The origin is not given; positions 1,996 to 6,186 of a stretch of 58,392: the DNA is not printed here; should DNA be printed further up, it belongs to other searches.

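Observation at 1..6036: Complete single-effector type V-A (Cas12a/Cpf1) CRISPR-Cas locus: cas12a-cas4-cas1-cas2-leader-array, with no tracrRNA candidate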

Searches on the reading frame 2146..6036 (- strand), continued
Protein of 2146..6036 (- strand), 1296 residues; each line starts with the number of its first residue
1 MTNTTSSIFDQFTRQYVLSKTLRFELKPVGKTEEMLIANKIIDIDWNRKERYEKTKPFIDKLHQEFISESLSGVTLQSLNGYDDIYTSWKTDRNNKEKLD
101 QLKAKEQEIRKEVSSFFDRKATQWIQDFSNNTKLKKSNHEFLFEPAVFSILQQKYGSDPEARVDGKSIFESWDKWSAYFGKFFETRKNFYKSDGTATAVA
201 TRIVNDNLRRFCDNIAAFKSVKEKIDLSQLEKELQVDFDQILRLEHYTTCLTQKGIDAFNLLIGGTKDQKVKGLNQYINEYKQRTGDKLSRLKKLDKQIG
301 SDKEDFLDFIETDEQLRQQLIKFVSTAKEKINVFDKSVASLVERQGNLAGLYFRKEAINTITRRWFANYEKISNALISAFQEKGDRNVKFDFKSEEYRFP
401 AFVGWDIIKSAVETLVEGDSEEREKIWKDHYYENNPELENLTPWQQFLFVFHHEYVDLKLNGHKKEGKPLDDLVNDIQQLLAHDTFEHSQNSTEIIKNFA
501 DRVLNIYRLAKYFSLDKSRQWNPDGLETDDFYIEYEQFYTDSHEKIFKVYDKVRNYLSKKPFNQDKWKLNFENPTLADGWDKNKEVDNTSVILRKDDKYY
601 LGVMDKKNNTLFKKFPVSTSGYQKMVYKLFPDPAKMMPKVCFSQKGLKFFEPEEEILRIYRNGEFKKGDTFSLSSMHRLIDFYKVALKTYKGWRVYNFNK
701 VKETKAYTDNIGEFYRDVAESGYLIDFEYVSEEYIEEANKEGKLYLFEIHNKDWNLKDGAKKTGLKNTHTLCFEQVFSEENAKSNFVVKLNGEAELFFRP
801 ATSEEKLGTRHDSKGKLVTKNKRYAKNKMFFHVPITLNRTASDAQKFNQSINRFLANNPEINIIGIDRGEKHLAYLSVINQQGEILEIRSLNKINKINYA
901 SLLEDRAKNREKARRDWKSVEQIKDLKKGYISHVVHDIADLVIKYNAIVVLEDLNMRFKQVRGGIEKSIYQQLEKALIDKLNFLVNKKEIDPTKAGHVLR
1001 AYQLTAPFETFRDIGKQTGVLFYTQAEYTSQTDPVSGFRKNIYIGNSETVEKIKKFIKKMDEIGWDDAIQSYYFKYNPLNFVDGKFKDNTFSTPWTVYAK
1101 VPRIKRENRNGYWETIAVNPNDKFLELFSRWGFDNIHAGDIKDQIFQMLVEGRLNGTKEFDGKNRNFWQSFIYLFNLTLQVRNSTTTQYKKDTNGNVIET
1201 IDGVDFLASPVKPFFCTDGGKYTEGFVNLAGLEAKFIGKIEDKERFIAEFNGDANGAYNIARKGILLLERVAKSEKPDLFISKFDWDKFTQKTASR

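Call 12: find_encoding_contigs(protein=P0001, flank=10000, max_places=6)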
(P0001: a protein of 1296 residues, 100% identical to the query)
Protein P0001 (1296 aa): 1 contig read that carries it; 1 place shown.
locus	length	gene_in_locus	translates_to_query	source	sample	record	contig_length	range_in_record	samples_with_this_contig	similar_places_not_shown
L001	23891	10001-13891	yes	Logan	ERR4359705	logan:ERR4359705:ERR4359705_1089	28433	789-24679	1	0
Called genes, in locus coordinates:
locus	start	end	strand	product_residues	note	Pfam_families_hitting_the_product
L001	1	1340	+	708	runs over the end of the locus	?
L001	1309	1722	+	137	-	PF00072:Response_reg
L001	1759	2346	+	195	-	-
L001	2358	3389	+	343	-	PF01266:DAO (faint), PF07992:Pyr_redox_2, PF13434:Lys_Orn_oxgnase (faint), PF13454:NAD_binding_9 (faint), PF13738:Pyr_redox_3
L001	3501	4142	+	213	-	PF02469:Fasciclin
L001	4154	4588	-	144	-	PF01475:FUR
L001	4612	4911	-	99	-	-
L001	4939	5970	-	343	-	PF02492:cobW, PF03205:MobB (faint), PF07683:CobW_C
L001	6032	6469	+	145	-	PF09424:YqeY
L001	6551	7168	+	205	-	PF12844:HTH_19 (weak), PF13413:HTH_25, PF09136:Glucodextran_B (weak)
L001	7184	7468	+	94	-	-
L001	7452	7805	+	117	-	PF12732:YtxH (weak)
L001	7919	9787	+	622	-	PF01411:tRNA-synt_2c, PF07973:tRNA_SAD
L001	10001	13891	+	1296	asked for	PF18501:REC1, PF21918:cas_Cpf1_2nd, PF22222:Cpf1_PI-like, PF18516:RuvC_1, PF18510:NUC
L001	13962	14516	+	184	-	PF01930:Cas_Cas4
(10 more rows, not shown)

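Call 13: find_encoding_contigs(protein=P0002, flank=10000, max_places=4)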
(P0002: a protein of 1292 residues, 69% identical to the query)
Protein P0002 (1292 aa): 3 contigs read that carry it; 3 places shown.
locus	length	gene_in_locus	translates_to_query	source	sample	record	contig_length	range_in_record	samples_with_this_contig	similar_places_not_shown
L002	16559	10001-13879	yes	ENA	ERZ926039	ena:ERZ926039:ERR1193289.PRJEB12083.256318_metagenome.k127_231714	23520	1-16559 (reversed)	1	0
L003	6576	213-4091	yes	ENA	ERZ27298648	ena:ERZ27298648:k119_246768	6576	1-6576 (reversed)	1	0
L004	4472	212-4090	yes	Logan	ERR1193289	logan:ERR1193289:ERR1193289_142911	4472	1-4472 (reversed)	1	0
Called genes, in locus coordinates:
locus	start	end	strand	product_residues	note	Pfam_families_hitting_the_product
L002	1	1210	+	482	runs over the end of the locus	PF25919:BSH_CusB (faint), PF25973:BSH_CzcB (faint), PF25954:Beta-barrel_RND_2, PF25990:Beta-barrel_YknX (weak)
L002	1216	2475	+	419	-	PF02687:FtsX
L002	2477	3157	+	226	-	PF00005:ABC_tran, PF02463:SMC_N (faint)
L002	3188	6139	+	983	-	PF00133:tRNA-synt_1, PF09334:tRNA-synt_1g, PF00561:Abhydrolase_1 (weak), PF06821:Ser_hydrolase, PF12695:Abhydrolase_5 (faint), PF00133:tRNA-synt_1, PF13603:tRNA-synt_1_2, PF08264:Anticodon_1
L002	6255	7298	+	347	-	PF04545:Sigma70_r4, PF05066:HARE-HTH (weak)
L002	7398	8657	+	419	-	PF26449:DUF8128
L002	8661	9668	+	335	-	PF02618:YceG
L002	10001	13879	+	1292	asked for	PF18501:REC1, PF21918:cas_Cpf1_2nd, PF22222:Cpf1_PI-like, PF18516:RuvC_1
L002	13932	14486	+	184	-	PF01930:Cas_Cas4 (weak)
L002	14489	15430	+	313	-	PF01867:Cas_Cas1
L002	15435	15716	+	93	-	PF09827:CRISPR_Cas2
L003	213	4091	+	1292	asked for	PF18501:REC1, PF21918:cas_Cpf1_2nd, PF22222:Cpf1_PI-like, PF18516:RuvC_1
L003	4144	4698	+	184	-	PF01930:Cas_Cas4 (weak)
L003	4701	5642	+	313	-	PF01867:Cas_Cas1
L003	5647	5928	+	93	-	PF09827:CRISPR_Cas2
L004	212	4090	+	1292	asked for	PF18501:REC1, PF21918:cas_Cpf1_2nd, PF22222:Cpf1_PI-like, PF18516:RuvC_1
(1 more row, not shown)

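Call 21: find_related_loci(query=window:2146-6036:-, collection=genome_contigs, flank=10000)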
Query window:2146-6036:- (1296 aa) in genome_contigs; peptide patterns used: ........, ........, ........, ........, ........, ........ (x = any residue, [..] = any of these).
46 stretches matched a pattern; 11 encode a relative of the query (tblastn E <= 1e-3); 11 distinct loci.
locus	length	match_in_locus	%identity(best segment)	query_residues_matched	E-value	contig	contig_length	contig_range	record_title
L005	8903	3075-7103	58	7-1292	0e+0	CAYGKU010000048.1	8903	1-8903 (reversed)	MAG TPA_asm: uncultured Candidatus Saccharibacteria bacterium isolate ERP116193_co2_378 genome assembly, contig: NODE_18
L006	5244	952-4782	45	5-1292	0e+0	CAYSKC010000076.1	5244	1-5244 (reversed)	MAG TPA_asm: uncultured Candidatus Saccharibacteria bacterium isolate SRP192927_co7_708 genome assembly, contig: NODE_37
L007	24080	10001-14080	45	9-1292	0e+0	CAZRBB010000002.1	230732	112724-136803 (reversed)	MAG TPA_asm: uncultured Candidatus Saccharibacteria bacterium isolate SRP272421_co4_224 genome assembly, contig: NODE_18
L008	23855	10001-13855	45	5-1296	0e+0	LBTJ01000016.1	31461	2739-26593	MAG: Candidatus Roizmanbacteria bacterium GW2011_GWA2_37_7 US54_C0016, whole genome shotgun sequence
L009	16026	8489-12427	43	9-1294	0e+0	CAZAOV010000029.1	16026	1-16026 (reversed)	MAG TPA_asm: uncultured Gammaproteobacteria bacterium isolate SRP141376_co3_225 genome assembly, contig: NODE_9974_lengt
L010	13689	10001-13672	44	4-1145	0e+0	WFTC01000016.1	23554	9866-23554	MAG: Candidatus Gracilibacteria bacterium isolate S139_120_esom k151_487051, whole genome shotgun sequence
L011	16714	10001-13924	41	1-1296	0e+0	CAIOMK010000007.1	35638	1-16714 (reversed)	MAG: Candidatus Moranbacteria bacterium isolate MJ130702B_bin-524 genome assembly, contig: bin-524:07/78, whole genome s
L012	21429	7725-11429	41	9-1292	0e+0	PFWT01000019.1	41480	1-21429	MAG: Candidatus Uhrbacteria bacterium CG_4_9_14_3_um_filter_41_35 CG_4_9_14_3_um_filter_150_scaffold_1757_c, whole genom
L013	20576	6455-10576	38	7-1291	0e+0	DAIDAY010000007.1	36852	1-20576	MAG TPA_asm: bacterium isolate clean1852 NODE_7_length_36852_cov_7.375085, whole genome shotgun sequence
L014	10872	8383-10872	36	9-834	2e-142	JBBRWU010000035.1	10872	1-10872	MAG: Candidatus Doudnabacteria bacterium isolate La4_metabat2.076 La4_metabat2.076_K_1481666_L_10872_cov_12.6969, whole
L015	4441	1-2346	45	582-1291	7e-136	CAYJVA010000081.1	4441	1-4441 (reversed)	MAG TPA_asm: uncultured Gammaproteobacteria bacterium isolate ERP125453_co1_319 genome assembly, contig: NODE_27047_leng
